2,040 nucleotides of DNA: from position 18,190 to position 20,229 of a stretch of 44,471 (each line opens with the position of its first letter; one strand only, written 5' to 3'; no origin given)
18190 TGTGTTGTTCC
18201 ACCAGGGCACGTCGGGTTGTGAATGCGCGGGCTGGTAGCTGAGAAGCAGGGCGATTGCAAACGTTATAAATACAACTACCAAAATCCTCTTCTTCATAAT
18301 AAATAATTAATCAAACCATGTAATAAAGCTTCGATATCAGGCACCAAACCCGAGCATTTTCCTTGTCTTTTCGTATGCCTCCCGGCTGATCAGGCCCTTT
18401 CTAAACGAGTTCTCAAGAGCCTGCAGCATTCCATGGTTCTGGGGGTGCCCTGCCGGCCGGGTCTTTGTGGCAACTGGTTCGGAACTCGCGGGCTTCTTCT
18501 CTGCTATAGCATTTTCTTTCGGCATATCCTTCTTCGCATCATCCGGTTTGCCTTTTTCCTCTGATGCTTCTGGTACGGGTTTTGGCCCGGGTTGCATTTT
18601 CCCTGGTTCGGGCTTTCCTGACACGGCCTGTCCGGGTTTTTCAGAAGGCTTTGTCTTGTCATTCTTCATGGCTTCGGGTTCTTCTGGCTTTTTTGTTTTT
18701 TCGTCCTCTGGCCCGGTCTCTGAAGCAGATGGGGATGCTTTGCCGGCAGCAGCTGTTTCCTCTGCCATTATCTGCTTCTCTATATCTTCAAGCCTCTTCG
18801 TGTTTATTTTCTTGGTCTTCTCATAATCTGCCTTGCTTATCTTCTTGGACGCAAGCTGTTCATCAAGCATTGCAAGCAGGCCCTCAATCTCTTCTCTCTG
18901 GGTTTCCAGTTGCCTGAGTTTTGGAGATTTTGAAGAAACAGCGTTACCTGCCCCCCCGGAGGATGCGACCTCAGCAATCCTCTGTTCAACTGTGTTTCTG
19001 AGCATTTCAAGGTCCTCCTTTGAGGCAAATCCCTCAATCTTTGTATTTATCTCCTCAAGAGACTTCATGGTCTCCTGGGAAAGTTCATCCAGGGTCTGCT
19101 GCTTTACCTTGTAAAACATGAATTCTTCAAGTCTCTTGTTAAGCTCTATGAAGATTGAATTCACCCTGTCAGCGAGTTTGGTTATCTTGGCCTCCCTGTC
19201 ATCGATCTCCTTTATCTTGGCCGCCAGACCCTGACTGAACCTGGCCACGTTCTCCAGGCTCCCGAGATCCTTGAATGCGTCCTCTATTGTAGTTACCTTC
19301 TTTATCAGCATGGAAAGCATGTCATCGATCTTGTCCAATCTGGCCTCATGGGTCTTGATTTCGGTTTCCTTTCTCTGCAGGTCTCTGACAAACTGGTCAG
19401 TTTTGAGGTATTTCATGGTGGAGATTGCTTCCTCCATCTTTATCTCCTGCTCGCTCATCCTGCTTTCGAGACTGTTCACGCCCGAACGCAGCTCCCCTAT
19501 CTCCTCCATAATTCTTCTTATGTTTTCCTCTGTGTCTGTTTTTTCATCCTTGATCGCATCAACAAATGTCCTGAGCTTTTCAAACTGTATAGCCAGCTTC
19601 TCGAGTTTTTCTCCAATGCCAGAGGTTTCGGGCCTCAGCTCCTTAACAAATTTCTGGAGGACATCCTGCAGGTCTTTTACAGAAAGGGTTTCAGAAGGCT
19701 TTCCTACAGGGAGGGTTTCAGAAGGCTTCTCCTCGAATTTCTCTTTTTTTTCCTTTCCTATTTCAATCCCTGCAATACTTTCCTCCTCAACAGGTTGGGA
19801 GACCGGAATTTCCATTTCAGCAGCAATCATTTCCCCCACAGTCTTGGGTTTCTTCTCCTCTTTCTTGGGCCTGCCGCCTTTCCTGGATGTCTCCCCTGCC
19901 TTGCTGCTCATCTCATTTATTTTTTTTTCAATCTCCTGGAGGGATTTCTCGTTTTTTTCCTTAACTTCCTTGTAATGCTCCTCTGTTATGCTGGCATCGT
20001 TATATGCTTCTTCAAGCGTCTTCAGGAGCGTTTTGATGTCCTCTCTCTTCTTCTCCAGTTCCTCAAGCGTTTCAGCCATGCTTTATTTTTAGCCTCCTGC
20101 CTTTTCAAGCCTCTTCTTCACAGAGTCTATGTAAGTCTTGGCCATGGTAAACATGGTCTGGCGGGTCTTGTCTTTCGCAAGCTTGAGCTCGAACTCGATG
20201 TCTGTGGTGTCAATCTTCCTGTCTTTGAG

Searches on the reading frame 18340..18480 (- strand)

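Call 92: search_protein_families(library=pfam, proteins=[window:18340-18480:-], max_evalue=10)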
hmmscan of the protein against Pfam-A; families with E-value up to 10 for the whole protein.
window:18340-18480:- (47 aa): 1 family
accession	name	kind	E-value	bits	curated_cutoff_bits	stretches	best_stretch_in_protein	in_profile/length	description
PF05120.17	GvpG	-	0.15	12.7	30.6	1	19-41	37-59/67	Gas vesicle protein G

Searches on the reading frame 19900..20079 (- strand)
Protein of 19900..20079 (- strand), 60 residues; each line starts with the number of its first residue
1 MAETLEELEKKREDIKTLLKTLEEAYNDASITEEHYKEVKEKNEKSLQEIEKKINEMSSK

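Call 92: search_protein_families(library=pfam, proteins=[window:19900-20079:-], max_evalue=10)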
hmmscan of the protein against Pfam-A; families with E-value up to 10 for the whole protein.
window:19900-20079:- (60 aa): 27 families (the best 25 are shown)
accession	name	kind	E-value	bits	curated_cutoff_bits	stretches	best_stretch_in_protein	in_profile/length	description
PF01028.25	Topoisom_I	-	0.00067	19.5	23.7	1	1-58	161-218/228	Eukaryotic DNA topoisomerase I, catalytic core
PF07083.16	DUF1351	-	0.003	17.8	27.8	1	7-56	10-58/210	Protein of unknown function (DUF1351)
PF18822.6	CdvA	-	0.0062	17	30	1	19-58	3-42/123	CdvA-like coiled-coil domain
PF10241.14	KxDL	-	0.012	16.3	27.2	1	2-60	19-77/86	Uncharacterized conserved protein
PF05227.19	CHASE3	-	0.018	15.4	28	1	3-57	39-93/138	CHASE3 domain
PF14275.11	DUF4362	-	0.036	14.7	25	1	5-46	45-86/91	Domain of unknown function (DUF4362)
PF24164.1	TMP_N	-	0.037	14.9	27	1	16-59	22-65/82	Tape measure protein N-terminal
PF09278.17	MerR-DNA-bind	-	0.052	14.6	25.4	2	3-24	43-64/65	MerR, DNA binding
PF07926.17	TPR_MLP1_2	-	0.056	13.9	36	1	6-58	64-116/129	TPR/MLP1/MLP2-like protein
PF10498.14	IFT57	-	0.071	12.5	40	1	2-58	271-327/360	Intra-flagellar transport protein 57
PF05120.17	GvpG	-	0.072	13.7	30.6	1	12-48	30-66/67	Gas vesicle protein G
PF05478.16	Prominin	-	0.081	11.4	34.3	1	1-55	171-223/799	Prominin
PF06657.18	Cep57_MT_bd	-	0.14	13.1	31.3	1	2-55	14-69/77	Centrosome microtubule-binding domain of Cep57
PF17675.6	APG6_N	-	0.18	12.7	45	1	3-56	67-120/132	Apg6 coiled-coil region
PF24715.1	YxiF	-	0.27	11.7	25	1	5-58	17-70/140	YxiF protein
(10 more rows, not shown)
